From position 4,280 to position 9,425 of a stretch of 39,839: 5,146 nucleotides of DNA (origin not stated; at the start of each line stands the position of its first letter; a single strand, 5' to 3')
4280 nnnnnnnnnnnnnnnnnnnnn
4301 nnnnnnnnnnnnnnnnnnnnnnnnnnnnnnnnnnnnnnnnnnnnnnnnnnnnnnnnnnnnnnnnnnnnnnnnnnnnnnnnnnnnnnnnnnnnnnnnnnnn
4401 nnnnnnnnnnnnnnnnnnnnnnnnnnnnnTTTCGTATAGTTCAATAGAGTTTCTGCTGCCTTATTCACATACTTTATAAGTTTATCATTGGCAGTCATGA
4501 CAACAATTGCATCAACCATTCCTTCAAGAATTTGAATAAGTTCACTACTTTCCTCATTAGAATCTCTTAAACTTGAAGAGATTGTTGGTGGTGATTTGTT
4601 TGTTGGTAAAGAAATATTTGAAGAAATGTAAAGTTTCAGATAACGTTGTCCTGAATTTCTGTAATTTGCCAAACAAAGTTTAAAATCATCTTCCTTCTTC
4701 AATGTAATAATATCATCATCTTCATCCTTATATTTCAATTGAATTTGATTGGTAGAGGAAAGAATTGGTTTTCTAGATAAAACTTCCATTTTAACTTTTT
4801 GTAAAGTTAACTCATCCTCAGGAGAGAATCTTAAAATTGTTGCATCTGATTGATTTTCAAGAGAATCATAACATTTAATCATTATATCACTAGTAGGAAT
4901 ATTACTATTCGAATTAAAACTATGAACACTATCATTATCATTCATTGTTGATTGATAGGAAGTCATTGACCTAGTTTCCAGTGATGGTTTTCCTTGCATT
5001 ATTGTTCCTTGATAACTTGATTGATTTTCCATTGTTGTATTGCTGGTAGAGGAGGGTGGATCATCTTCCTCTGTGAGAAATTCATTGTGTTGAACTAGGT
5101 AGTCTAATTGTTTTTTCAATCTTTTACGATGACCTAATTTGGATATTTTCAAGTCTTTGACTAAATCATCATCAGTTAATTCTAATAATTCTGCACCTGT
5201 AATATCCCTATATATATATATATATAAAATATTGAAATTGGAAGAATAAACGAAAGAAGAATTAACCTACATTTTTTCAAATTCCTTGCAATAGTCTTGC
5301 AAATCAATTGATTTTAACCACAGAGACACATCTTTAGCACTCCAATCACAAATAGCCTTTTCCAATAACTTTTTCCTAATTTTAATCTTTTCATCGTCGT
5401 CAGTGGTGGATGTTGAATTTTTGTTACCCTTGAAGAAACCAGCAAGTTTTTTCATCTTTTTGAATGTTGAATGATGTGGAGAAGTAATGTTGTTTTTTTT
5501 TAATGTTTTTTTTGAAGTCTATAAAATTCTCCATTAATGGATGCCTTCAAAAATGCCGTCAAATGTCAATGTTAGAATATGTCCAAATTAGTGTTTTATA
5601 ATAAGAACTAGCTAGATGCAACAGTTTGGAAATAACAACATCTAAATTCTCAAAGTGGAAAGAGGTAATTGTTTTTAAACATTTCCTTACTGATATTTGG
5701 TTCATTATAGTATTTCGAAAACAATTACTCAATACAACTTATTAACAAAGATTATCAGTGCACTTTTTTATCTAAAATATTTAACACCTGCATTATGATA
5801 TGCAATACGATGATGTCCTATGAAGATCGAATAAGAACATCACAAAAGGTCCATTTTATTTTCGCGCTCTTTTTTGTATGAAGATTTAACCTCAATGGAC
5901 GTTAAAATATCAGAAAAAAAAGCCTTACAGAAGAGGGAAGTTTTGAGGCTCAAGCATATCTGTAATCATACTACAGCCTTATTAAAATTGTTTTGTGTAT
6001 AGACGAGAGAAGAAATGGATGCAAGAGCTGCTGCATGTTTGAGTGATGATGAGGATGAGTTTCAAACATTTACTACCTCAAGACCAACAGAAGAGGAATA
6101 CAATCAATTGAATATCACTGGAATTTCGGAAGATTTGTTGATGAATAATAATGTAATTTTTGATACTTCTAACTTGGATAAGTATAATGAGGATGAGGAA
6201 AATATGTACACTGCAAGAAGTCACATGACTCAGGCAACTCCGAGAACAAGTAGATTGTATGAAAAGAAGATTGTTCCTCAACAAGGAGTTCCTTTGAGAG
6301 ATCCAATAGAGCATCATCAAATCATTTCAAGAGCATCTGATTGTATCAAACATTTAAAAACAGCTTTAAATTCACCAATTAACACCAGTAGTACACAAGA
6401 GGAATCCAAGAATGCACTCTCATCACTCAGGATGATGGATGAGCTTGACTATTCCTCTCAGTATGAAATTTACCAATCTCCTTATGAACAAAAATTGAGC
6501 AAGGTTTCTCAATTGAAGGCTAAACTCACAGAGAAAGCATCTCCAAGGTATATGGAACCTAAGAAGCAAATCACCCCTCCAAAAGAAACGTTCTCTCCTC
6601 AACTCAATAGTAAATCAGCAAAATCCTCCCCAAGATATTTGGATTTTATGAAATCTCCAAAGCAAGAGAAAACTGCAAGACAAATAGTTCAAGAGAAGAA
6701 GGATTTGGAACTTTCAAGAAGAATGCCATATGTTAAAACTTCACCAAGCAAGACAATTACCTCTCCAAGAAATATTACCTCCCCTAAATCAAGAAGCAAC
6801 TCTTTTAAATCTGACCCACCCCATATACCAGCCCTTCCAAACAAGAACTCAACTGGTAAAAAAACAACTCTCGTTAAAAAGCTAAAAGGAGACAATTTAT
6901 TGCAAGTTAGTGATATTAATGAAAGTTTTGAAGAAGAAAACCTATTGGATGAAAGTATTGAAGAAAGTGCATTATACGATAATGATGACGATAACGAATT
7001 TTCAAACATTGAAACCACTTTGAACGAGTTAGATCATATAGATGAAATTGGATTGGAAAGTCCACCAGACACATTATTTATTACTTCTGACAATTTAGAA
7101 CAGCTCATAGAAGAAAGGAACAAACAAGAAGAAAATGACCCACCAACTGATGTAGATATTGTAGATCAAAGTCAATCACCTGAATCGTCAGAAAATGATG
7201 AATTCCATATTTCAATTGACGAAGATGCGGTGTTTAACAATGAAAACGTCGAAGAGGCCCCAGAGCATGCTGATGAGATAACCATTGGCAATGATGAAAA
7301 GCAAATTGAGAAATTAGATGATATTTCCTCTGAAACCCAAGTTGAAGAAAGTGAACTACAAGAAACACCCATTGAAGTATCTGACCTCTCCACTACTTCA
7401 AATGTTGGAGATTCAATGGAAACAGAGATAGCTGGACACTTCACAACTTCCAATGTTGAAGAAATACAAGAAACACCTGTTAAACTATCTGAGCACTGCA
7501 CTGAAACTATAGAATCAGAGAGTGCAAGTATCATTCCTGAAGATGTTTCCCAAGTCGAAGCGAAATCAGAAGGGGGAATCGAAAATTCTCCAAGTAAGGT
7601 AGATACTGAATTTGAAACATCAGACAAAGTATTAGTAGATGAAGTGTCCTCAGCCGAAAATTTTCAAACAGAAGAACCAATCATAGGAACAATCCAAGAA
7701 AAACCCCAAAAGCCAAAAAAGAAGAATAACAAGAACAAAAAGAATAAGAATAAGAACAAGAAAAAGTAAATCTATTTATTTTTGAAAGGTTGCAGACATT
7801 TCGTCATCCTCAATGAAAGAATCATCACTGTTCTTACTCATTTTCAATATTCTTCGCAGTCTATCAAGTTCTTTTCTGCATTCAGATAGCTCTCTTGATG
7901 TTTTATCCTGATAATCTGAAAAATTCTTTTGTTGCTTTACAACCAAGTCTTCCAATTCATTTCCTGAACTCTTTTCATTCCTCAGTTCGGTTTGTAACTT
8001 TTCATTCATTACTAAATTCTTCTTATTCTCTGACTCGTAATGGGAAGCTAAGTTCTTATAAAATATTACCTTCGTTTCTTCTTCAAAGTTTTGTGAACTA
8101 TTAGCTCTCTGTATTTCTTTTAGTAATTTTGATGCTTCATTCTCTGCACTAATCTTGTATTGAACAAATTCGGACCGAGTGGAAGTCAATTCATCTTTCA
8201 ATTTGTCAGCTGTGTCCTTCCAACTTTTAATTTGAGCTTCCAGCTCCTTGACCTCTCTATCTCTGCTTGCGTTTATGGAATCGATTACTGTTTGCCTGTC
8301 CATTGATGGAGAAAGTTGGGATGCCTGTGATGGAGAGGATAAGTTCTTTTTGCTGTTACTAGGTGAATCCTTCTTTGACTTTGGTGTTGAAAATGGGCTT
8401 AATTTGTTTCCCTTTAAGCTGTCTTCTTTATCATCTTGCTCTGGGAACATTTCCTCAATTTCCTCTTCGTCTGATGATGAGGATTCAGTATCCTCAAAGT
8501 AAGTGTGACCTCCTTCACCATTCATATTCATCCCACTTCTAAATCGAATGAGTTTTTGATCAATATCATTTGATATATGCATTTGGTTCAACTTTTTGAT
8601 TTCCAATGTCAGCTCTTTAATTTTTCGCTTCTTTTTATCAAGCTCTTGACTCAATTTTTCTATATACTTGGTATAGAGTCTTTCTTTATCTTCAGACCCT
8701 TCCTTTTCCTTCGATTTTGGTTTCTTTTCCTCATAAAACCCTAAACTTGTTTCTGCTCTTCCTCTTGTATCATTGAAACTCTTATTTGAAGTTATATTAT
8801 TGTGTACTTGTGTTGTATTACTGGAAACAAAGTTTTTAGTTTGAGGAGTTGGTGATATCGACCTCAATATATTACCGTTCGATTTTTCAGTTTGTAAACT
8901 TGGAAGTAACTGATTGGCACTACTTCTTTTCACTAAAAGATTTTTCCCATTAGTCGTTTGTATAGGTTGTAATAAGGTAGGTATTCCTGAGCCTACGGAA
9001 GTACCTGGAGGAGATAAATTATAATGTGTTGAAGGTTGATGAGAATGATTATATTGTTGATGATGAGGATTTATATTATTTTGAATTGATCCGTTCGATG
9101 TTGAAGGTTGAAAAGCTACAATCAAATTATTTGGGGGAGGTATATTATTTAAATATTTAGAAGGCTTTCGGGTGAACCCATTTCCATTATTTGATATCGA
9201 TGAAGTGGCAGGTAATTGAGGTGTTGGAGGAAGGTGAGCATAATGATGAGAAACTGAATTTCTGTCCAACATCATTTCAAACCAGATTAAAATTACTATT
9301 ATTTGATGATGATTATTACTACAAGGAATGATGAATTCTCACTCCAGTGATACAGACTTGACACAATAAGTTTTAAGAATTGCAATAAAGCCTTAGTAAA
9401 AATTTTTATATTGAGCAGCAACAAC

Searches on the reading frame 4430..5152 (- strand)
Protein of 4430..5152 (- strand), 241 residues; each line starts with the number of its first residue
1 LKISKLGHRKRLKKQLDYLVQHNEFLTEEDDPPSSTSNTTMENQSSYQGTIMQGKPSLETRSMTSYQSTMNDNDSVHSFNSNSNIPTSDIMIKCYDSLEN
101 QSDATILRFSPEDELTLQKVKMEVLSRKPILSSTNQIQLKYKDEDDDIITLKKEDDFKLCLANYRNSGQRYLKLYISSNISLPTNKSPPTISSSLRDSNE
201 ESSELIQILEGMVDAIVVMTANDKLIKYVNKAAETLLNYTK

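Call 7: search_protein_families(library=pfam, proteins=[window:4430-5152:-], max_evalue=0.1)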
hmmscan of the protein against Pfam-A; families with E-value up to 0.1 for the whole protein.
window:4430-5152:- (241 aa): 4 families
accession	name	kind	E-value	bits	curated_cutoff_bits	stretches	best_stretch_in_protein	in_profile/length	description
PF00564.30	PB1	-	3.7e-10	40.1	23.6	1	105-177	13-82/84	PB1 domain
PF13188.13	PAS_8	-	0.00072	19.8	21.8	1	207-239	5-36/65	PAS domain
PF17971.7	LIFR_D2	-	0.048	14.3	26.4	0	40-87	35-81/114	Leukemia inhibitory factor receptor D2 domain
PF00989.32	PAS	-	0.051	14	22.6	0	207-240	5-37/113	PAS fold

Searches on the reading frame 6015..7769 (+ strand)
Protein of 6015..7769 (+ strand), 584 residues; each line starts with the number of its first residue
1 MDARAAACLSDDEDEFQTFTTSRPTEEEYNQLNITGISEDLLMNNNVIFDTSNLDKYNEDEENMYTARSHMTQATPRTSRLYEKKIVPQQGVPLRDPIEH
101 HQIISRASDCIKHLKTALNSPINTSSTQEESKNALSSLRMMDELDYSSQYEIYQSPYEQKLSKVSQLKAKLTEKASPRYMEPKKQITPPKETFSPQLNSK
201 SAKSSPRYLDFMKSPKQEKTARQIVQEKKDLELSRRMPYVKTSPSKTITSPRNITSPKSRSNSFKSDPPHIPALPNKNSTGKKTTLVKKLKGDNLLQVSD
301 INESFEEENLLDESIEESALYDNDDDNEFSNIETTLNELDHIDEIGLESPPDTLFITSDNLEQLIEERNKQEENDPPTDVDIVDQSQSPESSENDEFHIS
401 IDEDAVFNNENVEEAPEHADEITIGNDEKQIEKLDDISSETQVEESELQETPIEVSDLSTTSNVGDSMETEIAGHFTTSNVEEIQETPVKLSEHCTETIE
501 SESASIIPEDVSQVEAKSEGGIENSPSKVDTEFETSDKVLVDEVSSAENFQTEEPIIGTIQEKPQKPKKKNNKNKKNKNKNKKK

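Call 7: search_protein_families(library=pfam, proteins=[window:6015-7769:+], max_evalue=0.1)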
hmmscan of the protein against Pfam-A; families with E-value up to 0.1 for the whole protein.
window:6015-7769:+ (584 aa): 1 family
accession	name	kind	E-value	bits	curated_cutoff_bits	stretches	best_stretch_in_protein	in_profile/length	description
PF12651.13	RHH_3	-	0.072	13.5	21.6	0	427-448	10-31/44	Ribbon-helix-helix domain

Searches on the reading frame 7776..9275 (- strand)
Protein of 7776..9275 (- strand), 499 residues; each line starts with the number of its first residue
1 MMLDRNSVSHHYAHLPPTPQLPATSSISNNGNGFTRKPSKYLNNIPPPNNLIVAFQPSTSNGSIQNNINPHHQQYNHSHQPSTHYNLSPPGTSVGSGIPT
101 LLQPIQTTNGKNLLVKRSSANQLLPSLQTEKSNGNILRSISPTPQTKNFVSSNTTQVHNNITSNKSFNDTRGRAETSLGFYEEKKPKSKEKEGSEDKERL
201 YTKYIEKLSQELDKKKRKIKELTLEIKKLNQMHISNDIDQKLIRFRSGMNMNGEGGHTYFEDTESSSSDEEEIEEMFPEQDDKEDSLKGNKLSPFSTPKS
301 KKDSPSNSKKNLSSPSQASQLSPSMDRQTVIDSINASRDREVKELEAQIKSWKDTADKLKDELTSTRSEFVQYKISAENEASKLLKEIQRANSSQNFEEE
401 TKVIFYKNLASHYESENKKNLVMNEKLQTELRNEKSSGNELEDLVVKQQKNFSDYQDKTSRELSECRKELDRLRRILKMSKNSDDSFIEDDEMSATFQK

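Call 7: search_protein_families(library=pfam, proteins=[window:7776-9275:-], max_evalue=0.1)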
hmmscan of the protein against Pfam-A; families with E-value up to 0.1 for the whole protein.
window:7776-9275:- (499 aa): 1 family
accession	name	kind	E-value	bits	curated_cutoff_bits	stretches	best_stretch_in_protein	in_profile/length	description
PF04977.20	DivIC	-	0.021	15.1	28.9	1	204-254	25-72/80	Septum formation initiator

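Call 15: find_encoding_contigs(protein=window:7779-9275:-, flank=3000, max_places=3)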
Protein window:7779-9275:- (499 aa): no gene with exactly this product is on record in the collection.
